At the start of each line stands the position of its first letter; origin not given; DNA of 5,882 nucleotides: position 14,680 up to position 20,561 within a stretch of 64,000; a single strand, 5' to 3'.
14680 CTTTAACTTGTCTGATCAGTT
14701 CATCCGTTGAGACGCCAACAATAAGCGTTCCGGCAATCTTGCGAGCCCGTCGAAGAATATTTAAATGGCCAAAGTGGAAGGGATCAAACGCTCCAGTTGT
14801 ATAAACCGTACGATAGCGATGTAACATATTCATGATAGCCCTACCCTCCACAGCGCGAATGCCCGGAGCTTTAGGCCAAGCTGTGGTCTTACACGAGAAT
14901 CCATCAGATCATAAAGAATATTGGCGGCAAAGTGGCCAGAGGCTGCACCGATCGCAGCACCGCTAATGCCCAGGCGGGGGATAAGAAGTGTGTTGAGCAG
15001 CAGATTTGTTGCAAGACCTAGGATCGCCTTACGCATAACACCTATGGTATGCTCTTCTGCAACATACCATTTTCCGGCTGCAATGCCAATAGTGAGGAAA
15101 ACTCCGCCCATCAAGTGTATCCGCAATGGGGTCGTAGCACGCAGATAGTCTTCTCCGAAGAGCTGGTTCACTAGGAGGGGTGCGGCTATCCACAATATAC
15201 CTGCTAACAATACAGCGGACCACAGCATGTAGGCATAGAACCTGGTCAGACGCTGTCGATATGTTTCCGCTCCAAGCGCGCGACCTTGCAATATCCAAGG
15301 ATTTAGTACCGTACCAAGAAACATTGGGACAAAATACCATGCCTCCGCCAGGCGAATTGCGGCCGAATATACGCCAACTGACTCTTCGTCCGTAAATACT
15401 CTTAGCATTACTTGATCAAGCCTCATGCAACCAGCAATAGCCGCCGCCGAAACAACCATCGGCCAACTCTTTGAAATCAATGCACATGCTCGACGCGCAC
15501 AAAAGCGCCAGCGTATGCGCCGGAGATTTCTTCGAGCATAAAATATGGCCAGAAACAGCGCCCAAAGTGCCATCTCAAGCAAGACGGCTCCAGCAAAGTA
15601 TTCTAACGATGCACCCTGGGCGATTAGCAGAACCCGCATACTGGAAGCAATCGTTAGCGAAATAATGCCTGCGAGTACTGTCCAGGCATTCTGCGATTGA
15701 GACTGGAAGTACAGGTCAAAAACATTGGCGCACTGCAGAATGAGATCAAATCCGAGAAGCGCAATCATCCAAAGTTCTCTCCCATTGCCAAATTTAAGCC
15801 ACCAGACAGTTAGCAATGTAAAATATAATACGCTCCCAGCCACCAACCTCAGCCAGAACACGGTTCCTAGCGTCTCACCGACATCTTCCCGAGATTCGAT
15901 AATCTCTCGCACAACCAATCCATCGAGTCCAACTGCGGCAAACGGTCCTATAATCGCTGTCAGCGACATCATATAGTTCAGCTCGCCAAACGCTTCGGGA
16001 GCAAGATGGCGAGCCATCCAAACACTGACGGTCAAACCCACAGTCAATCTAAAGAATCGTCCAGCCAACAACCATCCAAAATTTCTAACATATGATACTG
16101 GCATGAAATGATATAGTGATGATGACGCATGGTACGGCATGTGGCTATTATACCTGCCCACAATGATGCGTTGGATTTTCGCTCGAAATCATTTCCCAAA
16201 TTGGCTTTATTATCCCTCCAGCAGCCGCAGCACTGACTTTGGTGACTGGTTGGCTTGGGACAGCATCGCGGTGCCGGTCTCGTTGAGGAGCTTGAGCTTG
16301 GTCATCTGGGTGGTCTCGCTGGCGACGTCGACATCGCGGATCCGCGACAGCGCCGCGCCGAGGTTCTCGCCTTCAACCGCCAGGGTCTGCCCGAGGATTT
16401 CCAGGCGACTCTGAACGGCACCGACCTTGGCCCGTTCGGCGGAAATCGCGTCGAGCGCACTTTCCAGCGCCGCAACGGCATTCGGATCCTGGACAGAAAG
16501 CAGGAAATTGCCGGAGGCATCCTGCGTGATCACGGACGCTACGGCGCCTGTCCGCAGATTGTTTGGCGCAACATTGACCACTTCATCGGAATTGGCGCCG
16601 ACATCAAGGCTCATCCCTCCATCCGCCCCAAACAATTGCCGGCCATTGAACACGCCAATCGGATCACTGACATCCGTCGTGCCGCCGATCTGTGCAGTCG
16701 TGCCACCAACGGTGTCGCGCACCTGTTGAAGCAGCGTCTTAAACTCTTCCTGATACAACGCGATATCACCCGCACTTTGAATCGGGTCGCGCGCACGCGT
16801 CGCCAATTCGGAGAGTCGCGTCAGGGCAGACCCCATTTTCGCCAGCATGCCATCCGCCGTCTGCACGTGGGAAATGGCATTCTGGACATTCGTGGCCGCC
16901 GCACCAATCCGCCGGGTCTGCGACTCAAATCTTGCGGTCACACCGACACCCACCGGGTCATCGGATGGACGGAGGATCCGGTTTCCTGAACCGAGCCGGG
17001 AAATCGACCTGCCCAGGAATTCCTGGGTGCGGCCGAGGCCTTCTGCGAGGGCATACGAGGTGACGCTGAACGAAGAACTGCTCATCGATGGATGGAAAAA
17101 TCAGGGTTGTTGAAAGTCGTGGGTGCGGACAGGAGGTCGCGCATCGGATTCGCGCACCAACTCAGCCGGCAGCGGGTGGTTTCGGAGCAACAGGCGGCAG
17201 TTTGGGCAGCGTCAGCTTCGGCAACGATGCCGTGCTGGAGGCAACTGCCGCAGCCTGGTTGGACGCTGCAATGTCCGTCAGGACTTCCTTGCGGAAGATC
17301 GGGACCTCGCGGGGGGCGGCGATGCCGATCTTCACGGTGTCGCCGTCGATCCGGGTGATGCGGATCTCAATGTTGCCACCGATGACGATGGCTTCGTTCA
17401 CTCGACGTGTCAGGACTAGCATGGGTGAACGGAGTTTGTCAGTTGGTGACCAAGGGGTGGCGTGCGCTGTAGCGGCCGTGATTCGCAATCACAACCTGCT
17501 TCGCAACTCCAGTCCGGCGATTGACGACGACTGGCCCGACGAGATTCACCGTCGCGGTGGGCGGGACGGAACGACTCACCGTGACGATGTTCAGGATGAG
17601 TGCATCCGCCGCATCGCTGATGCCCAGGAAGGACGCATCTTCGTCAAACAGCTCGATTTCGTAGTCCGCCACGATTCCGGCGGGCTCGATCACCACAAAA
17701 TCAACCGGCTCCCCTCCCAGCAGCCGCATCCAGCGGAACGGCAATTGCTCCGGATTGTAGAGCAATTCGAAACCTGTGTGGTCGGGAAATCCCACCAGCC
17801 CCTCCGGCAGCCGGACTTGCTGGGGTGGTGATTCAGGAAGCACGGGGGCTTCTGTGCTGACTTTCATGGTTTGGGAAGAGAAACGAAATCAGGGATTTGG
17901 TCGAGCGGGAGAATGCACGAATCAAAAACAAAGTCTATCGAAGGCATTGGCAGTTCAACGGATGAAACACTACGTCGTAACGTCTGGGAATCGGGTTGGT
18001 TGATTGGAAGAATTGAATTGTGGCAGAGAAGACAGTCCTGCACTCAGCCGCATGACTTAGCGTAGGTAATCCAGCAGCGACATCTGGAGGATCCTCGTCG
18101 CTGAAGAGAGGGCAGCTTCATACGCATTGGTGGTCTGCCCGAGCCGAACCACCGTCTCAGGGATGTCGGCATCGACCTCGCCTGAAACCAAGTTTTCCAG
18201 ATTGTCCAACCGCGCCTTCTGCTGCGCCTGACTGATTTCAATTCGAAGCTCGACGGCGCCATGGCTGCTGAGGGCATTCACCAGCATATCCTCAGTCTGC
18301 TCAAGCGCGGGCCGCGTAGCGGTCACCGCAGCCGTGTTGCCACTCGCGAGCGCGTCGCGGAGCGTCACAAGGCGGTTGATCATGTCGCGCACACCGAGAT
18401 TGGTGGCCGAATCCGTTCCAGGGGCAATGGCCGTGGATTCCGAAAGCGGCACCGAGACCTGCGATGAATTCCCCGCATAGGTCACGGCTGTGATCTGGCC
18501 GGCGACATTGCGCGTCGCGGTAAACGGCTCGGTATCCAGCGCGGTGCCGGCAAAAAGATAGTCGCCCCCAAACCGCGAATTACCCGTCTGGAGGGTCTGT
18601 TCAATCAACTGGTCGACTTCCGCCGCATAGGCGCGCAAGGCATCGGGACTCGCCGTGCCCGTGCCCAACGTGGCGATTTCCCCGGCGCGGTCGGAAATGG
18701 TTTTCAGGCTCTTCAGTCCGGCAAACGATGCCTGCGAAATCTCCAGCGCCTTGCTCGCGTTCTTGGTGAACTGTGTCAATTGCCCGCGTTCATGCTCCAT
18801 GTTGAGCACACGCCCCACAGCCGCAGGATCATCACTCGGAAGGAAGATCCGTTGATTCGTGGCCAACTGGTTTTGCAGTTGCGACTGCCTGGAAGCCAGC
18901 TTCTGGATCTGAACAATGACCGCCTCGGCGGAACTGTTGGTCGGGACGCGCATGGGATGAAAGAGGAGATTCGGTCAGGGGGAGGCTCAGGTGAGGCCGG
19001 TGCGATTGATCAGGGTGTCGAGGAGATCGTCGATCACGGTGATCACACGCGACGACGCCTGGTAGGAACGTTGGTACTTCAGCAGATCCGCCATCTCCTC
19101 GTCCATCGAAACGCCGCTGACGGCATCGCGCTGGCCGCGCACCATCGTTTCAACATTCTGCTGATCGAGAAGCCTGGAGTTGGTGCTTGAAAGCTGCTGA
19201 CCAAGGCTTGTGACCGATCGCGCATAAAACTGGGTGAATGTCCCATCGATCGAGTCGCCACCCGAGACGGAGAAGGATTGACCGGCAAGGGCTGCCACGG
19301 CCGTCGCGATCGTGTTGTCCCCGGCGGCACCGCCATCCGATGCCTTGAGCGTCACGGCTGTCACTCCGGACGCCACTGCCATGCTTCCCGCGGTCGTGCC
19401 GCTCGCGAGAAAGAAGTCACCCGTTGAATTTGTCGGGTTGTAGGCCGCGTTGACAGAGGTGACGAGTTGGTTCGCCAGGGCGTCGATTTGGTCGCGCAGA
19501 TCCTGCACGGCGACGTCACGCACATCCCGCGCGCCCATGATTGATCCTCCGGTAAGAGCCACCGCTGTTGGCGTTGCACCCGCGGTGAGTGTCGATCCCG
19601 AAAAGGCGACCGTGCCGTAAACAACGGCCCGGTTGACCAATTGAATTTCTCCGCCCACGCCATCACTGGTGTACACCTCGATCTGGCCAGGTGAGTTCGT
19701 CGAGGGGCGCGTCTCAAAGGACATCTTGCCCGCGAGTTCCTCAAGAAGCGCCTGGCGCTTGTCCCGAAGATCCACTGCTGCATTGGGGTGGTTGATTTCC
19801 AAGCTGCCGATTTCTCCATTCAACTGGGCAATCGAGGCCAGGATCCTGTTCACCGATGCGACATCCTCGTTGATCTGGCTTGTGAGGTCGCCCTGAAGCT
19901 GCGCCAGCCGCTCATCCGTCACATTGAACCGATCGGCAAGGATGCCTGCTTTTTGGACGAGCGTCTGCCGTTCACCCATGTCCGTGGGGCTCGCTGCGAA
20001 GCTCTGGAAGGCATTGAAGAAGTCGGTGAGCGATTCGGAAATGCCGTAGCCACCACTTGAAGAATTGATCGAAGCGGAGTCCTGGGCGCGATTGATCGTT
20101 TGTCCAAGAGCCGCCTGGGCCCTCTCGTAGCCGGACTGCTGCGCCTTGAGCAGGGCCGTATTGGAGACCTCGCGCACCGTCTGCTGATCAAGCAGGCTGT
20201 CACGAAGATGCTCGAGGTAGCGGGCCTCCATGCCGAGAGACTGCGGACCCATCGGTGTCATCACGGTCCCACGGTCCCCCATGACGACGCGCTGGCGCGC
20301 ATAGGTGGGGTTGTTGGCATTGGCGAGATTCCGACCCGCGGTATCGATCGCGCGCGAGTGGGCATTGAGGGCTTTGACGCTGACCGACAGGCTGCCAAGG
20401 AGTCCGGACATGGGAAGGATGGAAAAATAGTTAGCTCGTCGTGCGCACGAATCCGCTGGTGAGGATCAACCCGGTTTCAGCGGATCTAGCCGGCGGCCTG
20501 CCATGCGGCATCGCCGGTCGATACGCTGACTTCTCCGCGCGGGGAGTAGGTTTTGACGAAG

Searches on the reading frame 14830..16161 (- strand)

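Call 12: search_protein_families(library=pfam, proteins=[window:14830-16161:-])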
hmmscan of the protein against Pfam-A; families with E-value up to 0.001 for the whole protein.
window:14830-16161:- (443 aa): 2 families
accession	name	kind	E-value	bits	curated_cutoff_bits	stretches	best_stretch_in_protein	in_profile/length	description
PF01943.22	Polysacc_synt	-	9.5e-18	65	28.2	1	25-292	2-272/274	Polysaccharide biosynthesis protein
PF13440.11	Polysacc_synt_3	-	1.1e-12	48.3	23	1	49-342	2-291/293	Polysaccharide biosynthesis protein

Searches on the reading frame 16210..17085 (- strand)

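Call 14: search_protein_families(library=pfam, proteins=[window:16210-17085:-])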
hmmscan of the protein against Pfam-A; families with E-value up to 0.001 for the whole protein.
window:16210-17085:- (291 aa): 2 families
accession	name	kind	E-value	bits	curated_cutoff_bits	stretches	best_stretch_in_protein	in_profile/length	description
PF00700.27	Flagellin_C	-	1.8e-26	92.7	23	1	205-289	2-86/86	Bacterial flagellin C-terminal helical region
PF00669.25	Flagellin_N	-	2.2e-17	63.8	26.6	1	11-123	8-120/139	Bacterial flagellin N-terminal helical region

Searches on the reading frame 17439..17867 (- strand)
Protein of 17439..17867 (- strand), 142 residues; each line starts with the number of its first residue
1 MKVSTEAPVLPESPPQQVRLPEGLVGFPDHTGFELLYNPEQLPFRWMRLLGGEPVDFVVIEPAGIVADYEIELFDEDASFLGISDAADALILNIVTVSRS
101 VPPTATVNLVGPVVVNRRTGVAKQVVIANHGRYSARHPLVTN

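Call 14: search_protein_families(library=pfam, proteins=[window:17439-17867:-])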
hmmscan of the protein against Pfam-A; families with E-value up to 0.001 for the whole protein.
window:17439-17867:- (142 aa): 1 family
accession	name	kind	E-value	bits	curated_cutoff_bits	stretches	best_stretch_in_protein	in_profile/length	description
PF02623.20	FliW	-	4.2e-30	104.5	25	1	19-139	2-122/122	FliW protein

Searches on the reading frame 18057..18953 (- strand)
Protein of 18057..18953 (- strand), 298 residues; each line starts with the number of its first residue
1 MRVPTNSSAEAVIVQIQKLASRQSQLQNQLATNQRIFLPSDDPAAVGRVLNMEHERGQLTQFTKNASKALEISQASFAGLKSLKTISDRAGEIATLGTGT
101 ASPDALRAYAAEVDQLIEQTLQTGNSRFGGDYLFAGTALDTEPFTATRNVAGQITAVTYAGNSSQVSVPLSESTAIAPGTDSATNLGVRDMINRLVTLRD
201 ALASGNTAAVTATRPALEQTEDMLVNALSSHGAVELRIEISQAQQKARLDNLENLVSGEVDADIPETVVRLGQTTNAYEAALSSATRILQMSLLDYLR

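Call 14: search_protein_families(library=pfam, proteins=[window:18057-18953:-])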
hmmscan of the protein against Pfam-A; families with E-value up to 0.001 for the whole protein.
window:18057-18953:- (298 aa): 1 family
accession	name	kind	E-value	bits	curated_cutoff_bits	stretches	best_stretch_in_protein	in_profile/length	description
PF00669.25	Flagellin_N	-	5.7e-12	46.3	26.6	1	5-137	3-137/139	Bacterial flagellin N-terminal helical region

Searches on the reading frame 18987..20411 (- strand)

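Call 14: search_protein_families(library=pfam, proteins=[window:18987-20411:-])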
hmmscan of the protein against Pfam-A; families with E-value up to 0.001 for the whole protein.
window:18987-20411:- (474 aa): 2 families
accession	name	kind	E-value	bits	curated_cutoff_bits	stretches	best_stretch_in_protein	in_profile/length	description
PF22638.1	FlgK_D1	-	2.3e-38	132.5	28.6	1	120-323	11-217/233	Flagellar hook-associated protein FlgK helical domain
PF06429.18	Flg_bbr_C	-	5.4e-14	51.9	23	1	431-469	7-45/46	Flagellar basal body rod FlgEFG protein C-terminal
